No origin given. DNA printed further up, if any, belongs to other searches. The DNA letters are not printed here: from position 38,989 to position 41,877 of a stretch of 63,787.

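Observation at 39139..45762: Methyltransferase / lysine-free small protein / SNF2 helicase cassette that fits no described defence family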

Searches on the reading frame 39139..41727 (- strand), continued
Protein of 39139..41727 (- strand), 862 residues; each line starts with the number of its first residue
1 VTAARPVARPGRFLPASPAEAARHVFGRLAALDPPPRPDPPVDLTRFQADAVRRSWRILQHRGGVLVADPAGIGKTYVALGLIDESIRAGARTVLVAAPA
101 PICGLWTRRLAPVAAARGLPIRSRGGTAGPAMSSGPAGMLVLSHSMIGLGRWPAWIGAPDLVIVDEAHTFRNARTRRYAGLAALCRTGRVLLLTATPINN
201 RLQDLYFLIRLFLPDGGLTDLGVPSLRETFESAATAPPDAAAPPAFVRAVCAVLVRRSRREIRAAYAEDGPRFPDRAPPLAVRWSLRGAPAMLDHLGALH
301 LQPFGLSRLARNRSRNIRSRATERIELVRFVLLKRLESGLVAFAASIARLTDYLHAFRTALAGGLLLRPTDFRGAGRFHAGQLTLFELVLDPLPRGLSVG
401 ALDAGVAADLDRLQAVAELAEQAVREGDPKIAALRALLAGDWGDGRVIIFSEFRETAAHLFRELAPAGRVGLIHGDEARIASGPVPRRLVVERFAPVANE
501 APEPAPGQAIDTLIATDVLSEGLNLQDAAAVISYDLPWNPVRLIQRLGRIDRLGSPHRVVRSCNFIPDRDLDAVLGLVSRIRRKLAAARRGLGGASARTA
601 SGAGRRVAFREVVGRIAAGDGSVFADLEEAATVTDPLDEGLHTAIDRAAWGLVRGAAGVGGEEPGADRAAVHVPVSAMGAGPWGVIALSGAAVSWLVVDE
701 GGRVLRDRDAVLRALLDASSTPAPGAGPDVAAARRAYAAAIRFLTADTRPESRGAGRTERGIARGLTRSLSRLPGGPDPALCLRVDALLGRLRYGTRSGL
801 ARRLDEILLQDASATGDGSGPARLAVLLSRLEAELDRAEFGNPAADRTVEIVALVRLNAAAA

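Call 120: search_solved_structures(query=A6, max_evalue=0.00001)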
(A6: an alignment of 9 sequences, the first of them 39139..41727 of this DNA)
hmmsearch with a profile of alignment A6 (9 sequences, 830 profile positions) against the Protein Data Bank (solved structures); distinct sequences matched with E-value up to 0.00001: 104 (the best 60 are shown).
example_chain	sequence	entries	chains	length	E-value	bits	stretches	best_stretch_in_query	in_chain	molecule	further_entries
8so8_A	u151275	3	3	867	6.3e-25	90.9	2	477-525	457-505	RNA polymerase-associated protein RapA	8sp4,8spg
6bog_A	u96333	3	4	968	8.8e-25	90.4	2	477-525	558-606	RNA polymerase-associated protein RapA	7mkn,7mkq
7m8e_F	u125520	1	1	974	9e-25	90.4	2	477-525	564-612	RNA polymerase-associated protein RapA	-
4s20_K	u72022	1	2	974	9e-25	90.4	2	477-525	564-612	RNA polymerase-associated protein RapA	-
8t0l_F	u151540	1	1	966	2.3e-23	85.7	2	58-186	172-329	RNA polymerase-associated protein RapA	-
8qy7_A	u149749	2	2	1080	2.4e-19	72.4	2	30-237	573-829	DEAD/DEAH box helicase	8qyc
1z63_A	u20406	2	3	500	1.5e-18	69.8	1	34-230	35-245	Helicase of the snf2/rad54 family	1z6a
7epu_B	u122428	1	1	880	2.1e-18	69.3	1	32-238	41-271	Chromodomain-helicase-DNA-binding protein 1-like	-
7enn_K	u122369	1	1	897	2.2e-18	69.2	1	32-238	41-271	Chromodomain-helicase-DNA-binding protein 1-like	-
7otq_K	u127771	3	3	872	2.4e-18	69.1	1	33-238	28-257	Chromodomain-helicase-DNA-binding protein 1-like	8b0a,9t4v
5jxr_A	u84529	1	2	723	1.7e-17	66.3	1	37-236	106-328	Chromatin-remodeling complex ATPase-like protein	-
6pwf_K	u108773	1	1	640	1.8e-17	66.3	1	3-235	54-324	chromatin remodeling factor ISWI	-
6gej_M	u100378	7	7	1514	9.9e-17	63.8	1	36-238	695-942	Helicase SWR1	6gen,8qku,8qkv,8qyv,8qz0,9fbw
9b1d_A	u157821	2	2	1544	1.1e-16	63.7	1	36-238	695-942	Helicase SWR1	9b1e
7xyf_K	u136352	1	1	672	5.6e-16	61.3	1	32-263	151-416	ATP-dependent helicase fft3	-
6jyl_K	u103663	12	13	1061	1.2e-14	56.9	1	35-195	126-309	ISWI chromatin-remodeling complex ATPase ISW1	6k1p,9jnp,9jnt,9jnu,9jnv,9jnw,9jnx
6iro_L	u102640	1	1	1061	1.2e-14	56.9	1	35-195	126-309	ISWI chromatin-remodeling complex ATPase ISW1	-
8he5_O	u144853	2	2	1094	2.7e-11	45.8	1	34-185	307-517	DNA repair protein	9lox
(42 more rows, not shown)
